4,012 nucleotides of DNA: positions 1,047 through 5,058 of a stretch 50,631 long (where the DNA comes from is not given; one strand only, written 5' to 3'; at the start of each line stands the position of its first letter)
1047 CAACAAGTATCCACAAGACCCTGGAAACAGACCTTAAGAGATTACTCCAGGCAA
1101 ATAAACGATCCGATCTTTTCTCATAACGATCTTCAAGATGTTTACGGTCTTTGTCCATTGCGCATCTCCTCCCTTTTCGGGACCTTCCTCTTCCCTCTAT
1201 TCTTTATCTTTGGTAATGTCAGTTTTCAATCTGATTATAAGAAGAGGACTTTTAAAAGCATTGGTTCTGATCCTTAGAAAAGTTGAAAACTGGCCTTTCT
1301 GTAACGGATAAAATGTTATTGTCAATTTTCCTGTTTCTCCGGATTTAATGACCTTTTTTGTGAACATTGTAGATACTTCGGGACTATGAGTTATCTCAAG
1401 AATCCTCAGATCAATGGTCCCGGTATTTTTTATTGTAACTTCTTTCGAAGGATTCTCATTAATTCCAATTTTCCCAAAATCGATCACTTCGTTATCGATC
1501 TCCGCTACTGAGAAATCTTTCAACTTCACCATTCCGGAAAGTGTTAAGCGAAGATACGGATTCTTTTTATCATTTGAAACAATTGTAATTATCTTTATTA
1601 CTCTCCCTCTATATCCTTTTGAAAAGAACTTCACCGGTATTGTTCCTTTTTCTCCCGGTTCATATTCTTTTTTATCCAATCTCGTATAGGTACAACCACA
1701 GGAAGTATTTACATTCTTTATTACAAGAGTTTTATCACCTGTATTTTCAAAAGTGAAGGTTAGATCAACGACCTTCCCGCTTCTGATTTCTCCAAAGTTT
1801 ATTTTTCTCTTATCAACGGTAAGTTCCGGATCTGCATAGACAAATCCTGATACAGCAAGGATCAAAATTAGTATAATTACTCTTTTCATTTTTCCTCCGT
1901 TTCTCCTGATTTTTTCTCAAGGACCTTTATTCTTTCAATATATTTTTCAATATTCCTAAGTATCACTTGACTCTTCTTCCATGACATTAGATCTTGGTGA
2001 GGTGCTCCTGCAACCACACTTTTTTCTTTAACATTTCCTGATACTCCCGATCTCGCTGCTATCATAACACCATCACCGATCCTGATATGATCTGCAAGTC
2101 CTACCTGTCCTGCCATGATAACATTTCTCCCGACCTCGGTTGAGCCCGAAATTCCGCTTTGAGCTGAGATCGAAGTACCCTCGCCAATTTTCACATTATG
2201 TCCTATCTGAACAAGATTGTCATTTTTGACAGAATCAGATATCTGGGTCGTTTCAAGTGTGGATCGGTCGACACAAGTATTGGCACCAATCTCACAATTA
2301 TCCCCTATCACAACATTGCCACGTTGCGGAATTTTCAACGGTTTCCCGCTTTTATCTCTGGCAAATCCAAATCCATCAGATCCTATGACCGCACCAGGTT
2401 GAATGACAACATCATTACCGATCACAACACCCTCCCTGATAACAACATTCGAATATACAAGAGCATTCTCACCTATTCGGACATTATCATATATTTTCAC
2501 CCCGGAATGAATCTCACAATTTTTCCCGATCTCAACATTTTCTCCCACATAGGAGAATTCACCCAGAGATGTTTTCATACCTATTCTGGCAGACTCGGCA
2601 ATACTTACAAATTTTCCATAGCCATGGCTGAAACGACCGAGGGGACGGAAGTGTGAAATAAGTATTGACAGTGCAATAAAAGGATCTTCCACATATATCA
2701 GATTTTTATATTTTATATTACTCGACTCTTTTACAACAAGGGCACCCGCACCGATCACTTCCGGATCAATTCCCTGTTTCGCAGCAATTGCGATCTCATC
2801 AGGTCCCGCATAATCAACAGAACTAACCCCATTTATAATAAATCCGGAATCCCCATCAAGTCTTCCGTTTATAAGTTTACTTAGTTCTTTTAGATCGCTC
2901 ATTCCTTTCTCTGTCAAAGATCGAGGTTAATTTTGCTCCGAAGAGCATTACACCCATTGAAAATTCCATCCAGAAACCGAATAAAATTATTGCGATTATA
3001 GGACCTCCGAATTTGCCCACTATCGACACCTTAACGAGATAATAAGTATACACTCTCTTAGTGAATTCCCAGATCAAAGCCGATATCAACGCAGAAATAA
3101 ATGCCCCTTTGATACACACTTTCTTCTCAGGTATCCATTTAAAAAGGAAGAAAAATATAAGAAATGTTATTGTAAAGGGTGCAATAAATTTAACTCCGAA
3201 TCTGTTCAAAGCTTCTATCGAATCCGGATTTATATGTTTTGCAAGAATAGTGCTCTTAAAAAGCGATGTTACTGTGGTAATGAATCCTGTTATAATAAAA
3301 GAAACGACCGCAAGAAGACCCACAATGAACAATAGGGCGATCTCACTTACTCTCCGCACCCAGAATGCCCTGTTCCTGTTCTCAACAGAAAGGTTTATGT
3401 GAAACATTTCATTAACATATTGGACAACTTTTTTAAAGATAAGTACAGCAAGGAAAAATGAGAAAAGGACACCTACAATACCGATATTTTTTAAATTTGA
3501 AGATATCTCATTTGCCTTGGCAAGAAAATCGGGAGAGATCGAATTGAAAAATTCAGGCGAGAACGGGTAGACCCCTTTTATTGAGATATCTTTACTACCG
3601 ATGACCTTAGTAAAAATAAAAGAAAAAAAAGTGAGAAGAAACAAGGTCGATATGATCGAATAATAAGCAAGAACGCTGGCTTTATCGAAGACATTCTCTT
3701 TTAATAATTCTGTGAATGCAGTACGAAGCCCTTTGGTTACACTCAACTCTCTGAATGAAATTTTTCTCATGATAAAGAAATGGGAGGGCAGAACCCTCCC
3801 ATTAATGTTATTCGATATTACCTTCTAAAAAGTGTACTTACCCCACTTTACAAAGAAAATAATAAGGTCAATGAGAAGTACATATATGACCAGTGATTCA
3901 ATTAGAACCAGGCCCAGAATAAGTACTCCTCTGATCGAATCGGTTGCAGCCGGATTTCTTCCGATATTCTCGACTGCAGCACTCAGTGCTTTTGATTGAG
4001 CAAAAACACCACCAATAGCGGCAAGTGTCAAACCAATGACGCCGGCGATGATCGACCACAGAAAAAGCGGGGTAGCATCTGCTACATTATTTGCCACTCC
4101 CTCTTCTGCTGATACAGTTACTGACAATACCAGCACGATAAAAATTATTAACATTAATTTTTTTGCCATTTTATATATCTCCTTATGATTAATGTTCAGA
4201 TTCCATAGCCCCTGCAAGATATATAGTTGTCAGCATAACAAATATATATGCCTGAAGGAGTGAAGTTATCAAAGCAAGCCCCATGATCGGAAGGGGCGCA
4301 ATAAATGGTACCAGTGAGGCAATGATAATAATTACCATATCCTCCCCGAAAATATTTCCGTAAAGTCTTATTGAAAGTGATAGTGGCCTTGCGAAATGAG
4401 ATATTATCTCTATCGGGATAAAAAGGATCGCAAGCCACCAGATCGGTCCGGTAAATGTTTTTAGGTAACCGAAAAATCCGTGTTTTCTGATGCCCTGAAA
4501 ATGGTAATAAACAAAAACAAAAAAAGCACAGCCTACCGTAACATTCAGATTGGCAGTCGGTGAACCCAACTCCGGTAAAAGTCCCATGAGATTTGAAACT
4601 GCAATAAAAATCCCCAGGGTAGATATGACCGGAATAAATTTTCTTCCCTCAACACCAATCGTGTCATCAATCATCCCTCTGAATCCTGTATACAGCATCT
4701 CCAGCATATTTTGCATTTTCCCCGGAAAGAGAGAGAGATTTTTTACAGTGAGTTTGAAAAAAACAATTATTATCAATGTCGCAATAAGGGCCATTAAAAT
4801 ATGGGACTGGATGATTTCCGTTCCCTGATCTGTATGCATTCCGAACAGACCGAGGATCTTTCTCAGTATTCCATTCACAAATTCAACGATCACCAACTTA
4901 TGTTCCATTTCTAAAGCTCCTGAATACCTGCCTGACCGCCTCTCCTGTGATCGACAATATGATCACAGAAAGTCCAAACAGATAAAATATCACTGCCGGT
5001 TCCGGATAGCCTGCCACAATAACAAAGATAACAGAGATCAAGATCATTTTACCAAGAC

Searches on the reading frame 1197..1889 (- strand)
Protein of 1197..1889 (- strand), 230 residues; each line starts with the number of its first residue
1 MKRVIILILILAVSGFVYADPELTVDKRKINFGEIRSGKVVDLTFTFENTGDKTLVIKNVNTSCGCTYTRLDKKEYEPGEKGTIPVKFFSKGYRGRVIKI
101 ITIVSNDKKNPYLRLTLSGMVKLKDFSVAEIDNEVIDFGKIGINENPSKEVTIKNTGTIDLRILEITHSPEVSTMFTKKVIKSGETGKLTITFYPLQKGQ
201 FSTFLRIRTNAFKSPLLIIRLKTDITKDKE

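Call 51: search_protein_families(library=pfam, proteins=[window:1197-1889:-], max_evalue=0.00001)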
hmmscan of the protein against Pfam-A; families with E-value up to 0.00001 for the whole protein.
window:1197-1889:- (230 aa): 5 families
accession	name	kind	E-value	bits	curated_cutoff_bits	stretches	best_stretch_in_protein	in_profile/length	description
PF07610.17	DUF1573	-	9.8e-41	138.2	26.1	2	23-121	1-98/98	Protein of unknown function (DUF1573)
PF22544.2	HYDIN_VesB_CFA65-like_Ig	-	4.4e-32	110.7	25.5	2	21-119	1-99/100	HYDIN/CFA65/VesB-like, Ig-like domain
PF15780.11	ASH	-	1.2e-11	45.1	27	0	135-211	13-92/98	Abnormal spindle-like microcephaly-assoc'd, ASPM-SPD-2-Hydin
PF22073.2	Cep192_D4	-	1e-10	42.2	35.5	0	131-210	6-95/112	Cep192 domain 4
PF22065.2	Cep192_D7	-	5.2e-06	26.8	27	0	181-217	76-112/125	Cep192 domain 7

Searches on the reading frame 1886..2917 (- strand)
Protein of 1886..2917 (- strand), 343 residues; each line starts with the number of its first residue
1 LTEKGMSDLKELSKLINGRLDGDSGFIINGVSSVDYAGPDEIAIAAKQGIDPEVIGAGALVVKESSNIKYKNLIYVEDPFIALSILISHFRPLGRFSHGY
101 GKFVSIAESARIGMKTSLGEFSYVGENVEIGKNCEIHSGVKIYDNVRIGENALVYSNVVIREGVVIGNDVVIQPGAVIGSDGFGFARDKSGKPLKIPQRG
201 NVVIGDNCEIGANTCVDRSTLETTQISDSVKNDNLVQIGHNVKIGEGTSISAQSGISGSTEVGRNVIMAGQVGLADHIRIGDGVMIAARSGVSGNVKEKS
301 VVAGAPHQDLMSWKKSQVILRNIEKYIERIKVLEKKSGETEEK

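Call 51: search_protein_families(library=pfam, proteins=[window:1886-2917:-], max_evalue=0.00001)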
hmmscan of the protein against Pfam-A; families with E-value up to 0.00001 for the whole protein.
window:1886-2917:- (343 aa): 3 families
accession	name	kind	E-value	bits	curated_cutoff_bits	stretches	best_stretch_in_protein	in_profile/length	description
PF00132.30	Hexapep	-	2.4e-30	103.4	27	2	145-179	1-35/36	Bacterial transferase hexapeptide (six repeats)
PF25084.1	LbH_EIF2B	-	1.7e-16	60.6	54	1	102-180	20-95/105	EIF2B subunit epsilon LbH domain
PF14602.12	Hexapep_2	-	4.6e-10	39.5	27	0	146-179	2-33/34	Hexapeptide repeat of succinyl-transferase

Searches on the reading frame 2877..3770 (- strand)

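Call 51: search_protein_families(library=pfam, proteins=[window:2877-3770:-], max_evalue=0.00001)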
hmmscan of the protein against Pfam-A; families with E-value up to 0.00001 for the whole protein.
window:2877-3770:- (297 aa): 1 family
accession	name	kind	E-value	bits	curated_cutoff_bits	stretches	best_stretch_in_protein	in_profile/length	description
PF03631.20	Virul_fac_BrkB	-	6.1e-29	101.9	33.7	1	25-287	3-257/259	Virulence factor BrkB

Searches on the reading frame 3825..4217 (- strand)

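Call 53: search_protein_families(library=pfam, proteins=[window:3825-4217:-], max_evalue=0.00001)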
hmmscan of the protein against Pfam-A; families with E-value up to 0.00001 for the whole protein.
window:3825-4217:- (130 aa): 1 family
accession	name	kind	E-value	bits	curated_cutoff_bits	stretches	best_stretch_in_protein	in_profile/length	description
PF00137.26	ATP-synt_C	-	4.1e-09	37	24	1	58-120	2-60/60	ATP synthase subunit C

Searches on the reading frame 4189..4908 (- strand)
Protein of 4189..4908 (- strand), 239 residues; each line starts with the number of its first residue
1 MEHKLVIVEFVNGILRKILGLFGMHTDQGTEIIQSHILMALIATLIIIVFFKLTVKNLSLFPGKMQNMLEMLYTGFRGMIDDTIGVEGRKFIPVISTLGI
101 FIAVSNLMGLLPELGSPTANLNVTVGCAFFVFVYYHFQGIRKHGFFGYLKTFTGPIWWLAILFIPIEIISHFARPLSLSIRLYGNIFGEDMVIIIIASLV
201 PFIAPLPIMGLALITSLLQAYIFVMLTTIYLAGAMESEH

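Call 51: search_protein_families(library=pfam, proteins=[window:4189-4908:-], max_evalue=0.00001)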
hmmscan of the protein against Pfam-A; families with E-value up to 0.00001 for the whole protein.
window:4189-4908:- (239 aa): 1 family
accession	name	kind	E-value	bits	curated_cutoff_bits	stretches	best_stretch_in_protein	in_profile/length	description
PF00119.25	ATP-synt_A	-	8.2e-54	183.2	33.9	1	37-231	1-216/217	ATP synthase A chain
